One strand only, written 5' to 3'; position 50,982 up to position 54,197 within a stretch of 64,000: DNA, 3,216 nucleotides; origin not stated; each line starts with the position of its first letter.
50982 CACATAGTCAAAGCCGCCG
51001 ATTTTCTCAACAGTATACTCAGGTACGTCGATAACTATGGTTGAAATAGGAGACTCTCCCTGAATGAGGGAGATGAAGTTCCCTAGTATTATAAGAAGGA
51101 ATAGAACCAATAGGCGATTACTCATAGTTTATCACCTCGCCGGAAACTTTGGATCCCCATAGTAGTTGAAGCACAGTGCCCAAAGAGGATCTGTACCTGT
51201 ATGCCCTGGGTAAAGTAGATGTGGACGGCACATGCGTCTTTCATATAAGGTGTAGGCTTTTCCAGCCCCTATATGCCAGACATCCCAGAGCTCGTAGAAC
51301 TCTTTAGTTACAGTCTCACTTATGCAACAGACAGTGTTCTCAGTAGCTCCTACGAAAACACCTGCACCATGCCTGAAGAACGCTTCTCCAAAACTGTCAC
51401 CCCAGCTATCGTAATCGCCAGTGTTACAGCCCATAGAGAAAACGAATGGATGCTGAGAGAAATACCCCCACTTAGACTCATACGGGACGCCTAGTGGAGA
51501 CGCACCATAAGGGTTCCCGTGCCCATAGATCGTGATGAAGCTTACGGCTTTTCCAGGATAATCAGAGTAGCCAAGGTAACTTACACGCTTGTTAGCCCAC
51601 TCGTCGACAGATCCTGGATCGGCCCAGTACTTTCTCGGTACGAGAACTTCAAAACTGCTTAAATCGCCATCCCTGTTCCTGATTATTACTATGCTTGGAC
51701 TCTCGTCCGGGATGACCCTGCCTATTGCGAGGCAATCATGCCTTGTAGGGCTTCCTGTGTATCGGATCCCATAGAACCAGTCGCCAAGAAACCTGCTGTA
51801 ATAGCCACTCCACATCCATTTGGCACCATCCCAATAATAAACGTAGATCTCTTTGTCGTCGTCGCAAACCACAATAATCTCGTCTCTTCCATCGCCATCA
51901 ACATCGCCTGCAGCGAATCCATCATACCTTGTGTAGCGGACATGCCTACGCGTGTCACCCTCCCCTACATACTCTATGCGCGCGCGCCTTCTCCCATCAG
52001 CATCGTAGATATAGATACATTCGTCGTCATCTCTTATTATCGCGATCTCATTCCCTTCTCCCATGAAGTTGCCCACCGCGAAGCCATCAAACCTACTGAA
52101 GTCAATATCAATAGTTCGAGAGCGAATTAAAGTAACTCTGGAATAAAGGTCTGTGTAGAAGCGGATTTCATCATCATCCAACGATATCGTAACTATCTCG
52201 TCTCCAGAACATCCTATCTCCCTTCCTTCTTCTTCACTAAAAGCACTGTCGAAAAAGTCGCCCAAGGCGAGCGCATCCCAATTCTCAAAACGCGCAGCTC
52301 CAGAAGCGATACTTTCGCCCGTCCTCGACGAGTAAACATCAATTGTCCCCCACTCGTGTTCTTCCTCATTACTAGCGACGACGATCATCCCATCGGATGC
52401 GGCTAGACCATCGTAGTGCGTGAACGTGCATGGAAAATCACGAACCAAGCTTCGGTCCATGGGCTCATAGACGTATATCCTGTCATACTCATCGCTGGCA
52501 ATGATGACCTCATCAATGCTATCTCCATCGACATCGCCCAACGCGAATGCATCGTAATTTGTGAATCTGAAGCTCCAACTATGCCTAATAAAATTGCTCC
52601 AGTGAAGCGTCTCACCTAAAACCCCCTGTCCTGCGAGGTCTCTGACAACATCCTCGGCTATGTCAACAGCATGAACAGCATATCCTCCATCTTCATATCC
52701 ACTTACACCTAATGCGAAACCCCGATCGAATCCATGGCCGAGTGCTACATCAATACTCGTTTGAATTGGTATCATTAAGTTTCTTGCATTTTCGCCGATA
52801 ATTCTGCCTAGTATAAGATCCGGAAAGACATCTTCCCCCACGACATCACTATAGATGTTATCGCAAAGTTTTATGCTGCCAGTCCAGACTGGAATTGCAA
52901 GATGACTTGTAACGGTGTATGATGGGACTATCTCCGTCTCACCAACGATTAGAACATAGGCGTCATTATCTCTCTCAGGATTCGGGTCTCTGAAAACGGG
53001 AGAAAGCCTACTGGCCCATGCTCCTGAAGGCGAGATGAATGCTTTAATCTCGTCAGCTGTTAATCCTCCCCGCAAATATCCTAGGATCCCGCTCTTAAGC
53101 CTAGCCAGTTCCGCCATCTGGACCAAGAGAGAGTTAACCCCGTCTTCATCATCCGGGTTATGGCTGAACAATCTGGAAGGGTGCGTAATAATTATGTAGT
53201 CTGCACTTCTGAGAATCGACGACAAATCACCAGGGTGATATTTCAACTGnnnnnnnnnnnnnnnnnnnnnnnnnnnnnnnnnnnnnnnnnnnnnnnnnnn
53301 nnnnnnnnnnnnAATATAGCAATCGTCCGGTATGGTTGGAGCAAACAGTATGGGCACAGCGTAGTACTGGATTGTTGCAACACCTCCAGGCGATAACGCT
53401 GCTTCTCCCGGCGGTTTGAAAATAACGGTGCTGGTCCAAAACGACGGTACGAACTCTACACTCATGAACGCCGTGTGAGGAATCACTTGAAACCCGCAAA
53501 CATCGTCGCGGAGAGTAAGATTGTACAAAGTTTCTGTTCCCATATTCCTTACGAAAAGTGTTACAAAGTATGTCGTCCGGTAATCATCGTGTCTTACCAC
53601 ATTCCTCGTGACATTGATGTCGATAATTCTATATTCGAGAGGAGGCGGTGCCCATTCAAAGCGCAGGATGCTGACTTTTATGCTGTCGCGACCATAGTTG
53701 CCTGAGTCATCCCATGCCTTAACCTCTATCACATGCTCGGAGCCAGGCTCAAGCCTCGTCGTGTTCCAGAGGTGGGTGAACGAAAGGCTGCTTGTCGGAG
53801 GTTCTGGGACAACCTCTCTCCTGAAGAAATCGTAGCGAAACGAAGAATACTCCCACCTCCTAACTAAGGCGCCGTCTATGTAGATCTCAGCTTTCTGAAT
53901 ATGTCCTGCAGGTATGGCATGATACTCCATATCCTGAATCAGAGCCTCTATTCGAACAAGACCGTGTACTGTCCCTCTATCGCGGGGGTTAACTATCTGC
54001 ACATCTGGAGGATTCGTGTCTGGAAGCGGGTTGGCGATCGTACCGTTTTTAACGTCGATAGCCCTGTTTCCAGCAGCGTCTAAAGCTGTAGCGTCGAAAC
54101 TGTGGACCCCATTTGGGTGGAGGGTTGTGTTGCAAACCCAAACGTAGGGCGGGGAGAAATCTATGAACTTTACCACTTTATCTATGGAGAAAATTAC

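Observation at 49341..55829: Two-gene operon encoding a giant clan-CD-peptidase-like protein plus a PKD-domain membrane-anchored partner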

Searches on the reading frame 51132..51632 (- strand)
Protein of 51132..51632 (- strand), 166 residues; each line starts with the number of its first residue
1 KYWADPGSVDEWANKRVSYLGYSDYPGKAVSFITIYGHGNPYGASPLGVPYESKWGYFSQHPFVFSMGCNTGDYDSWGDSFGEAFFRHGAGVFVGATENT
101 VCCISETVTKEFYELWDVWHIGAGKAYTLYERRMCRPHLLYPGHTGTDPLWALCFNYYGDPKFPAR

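Call 36: search_protein_families(library=pfam, proteins=[window:51132-51632:-], max_evalue=1)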
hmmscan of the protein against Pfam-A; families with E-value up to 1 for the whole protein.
window:51132-51632:- (166 aa): 1 family
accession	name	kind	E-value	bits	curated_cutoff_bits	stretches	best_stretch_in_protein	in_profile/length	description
PF01364.23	Peptidase_C25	-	8.6e-10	38.8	23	1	29-162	229-371/374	Peptidase family C25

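Call 37: search_solved_structures(query=window:51132-51632:-, max_evalue=1, show_alignments=3)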
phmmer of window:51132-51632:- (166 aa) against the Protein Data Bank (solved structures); distinct sequences matched with E-value up to 1: 2.
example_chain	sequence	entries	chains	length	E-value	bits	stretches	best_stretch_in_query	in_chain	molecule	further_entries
1cvr_A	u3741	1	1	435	0.022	18.2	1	29-108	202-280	GINGIPAIN R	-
4ief_B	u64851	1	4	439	0.05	17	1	30-110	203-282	Gingipain R2 Mature Domain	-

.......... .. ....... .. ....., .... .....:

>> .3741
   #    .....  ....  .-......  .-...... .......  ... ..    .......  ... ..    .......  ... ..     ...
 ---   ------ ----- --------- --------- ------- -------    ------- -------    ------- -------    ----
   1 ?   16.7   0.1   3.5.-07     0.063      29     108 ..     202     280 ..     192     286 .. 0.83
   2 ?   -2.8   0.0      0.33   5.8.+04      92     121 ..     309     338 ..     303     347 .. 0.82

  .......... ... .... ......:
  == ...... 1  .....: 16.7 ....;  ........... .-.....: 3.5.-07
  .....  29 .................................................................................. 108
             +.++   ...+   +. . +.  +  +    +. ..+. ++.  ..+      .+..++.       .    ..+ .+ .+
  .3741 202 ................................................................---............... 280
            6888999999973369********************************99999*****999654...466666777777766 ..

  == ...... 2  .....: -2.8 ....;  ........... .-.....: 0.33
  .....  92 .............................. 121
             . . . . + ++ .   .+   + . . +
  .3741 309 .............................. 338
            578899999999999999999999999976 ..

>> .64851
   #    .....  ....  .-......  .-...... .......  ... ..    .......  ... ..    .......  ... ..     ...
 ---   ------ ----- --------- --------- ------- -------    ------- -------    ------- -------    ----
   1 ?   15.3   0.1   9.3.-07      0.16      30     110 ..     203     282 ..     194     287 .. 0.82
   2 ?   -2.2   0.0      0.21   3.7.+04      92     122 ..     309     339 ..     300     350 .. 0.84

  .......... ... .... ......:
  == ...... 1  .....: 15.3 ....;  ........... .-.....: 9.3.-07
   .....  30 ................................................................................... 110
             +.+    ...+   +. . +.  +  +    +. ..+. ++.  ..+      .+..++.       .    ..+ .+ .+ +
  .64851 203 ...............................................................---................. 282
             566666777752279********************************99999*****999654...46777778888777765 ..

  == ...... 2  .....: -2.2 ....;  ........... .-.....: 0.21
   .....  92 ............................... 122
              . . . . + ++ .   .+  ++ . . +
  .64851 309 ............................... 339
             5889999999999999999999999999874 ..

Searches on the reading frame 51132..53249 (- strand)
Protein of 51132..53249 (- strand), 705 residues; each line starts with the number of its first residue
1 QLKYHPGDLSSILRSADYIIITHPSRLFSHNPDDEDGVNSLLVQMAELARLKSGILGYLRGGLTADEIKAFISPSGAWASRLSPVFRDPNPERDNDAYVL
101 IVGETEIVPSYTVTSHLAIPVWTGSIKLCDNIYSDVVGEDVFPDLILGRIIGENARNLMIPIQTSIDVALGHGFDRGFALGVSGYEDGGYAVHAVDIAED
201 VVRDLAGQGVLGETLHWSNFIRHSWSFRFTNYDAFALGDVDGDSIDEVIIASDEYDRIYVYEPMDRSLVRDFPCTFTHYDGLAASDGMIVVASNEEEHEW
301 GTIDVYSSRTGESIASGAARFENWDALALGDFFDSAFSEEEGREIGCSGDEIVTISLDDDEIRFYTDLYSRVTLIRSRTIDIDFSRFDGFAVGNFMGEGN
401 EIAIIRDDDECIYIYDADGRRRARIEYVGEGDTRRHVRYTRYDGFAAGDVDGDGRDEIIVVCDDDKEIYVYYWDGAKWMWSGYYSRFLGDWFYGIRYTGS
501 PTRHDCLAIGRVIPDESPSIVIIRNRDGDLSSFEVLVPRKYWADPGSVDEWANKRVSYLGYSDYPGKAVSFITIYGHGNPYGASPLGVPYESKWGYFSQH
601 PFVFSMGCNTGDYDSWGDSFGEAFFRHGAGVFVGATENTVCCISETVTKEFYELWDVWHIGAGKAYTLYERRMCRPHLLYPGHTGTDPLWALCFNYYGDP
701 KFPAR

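Call 17: find_homologous_proteins(query=window:51132-53249:-)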
Query window:51132-53249:- (705 aa): 7 proteins with E <= 0.001 among 8000 candidates.
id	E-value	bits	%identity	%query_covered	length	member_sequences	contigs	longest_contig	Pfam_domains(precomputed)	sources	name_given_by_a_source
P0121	1.9e-289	980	63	100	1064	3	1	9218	PF01839.30,PF17957.8,PF13517.13,PF01364.25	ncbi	ncbi:MAG: C25 family cysteine peptidase, partial [Thermoproteota archaeon]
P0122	2.1e-120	422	43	86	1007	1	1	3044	PF13517.13,PF01364.25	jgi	-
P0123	2.5e-66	243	40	56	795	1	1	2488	PF01364.25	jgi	jgi:hypothetical protein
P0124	1.5e-30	124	40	26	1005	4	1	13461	PF00404.25,PF01364.25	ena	-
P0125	2.5e-17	81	31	30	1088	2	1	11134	PF04151.22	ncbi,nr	ncbi:MAG: hypothetical protein U9R79_05840 [Armatimonadota bacterium]|nr:hypothetical protein [Armat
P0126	1.0e-15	75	36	15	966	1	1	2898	PF01364.25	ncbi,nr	ncbi:MAG: hypothetical protein KAS23_09110, partial [Anaerohalosphaera sp.]|nr:hypothetical protein 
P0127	4.5e-12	63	27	35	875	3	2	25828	PF13517.13,PF07705.18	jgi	-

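Call 48: find_encoding_contigs(protein=P0124, flank=7000, max_places=1)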
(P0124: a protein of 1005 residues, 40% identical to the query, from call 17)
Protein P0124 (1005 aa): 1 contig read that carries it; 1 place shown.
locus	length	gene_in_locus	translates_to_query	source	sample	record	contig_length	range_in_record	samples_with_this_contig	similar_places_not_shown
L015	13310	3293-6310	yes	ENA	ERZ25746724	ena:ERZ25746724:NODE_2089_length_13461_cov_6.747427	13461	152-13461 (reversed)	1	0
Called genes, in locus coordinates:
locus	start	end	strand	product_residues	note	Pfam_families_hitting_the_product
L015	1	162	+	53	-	?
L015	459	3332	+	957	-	PF05048:NosD, PF13229:Beta_helix, PF07705:CARDB, PF00930:DPPIV_N (faint), PF26549:Tricorn_N (weak), PF07705:CARDB, PF16656:Pur_ac_phosph_N (weak), PF17957:Big_7 (weak), +3 more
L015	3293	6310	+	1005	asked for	PF01364:Peptidase_C25, PF00404:Dockerin_1 (weak)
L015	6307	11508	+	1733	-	PF00085:Thioredoxin, PF13728:TraF (weak), PF09136:Glucodextran_B, PF00404:Dockerin_1 (faint), PF05048:NosD, PF13229:Beta_helix, PF05048:NosD, PF13229:Beta_helix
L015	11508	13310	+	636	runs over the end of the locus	PF00578:AhpC-TSA (weak), PF08534:Redoxin (weak), PF00085:Thioredoxin, PF13098:Thioredoxin_2 (weak), PF05048:NosD, PF13229:Beta_helix, PF05048:NosD, PF13229:Beta_helix, +1 more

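Call 76: search_protein_families(library=ncbifam, proteins=[P0122], max_evalue=0.01)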
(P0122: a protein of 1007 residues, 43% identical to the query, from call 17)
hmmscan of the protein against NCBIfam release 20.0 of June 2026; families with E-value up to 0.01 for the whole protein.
P0122 (1007 aa): 1 family
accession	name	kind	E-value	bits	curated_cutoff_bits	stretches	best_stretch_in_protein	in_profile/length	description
NF052323.1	T9SSA_dep_M6i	equivalog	0.0049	14.8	600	0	138-233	780-877/1043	T9SS-dependent M6-like inactivated metalloprotease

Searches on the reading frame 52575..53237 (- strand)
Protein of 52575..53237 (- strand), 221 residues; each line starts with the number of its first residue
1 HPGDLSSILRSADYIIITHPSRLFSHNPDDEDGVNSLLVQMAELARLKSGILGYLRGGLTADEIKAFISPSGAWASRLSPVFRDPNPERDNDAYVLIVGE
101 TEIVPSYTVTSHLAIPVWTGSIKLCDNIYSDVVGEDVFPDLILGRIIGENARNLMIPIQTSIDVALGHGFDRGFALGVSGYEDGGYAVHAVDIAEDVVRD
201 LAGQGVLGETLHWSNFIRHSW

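Call 36: search_protein_families(library=pfam, proteins=[window:52575-53237:-], max_evalue=1)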
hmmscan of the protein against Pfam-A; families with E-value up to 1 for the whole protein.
window:52575-53237:- (221 aa): 2 families
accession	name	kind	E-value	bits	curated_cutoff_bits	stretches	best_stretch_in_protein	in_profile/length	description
PF01364.23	Peptidase_C25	-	5.4e-06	26.3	23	1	91-158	65-142/374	Peptidase family C25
PF03354.21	TerL_ATPase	-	0.15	12.2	23.7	1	23-72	110-162/178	Terminase large subunit, ATPase domain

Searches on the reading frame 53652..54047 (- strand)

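Call 36: search_protein_families(library=pfam, proteins=[window:53652-54047:-], max_evalue=1)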
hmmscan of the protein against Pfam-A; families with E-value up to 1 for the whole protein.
window:53652-54047:- (132 aa): 1 family
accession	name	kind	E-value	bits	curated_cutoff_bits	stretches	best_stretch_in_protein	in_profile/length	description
PF17957.7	Big_7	-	0.00074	20.6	24.1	1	14-102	1-64/70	Bacterial Ig domain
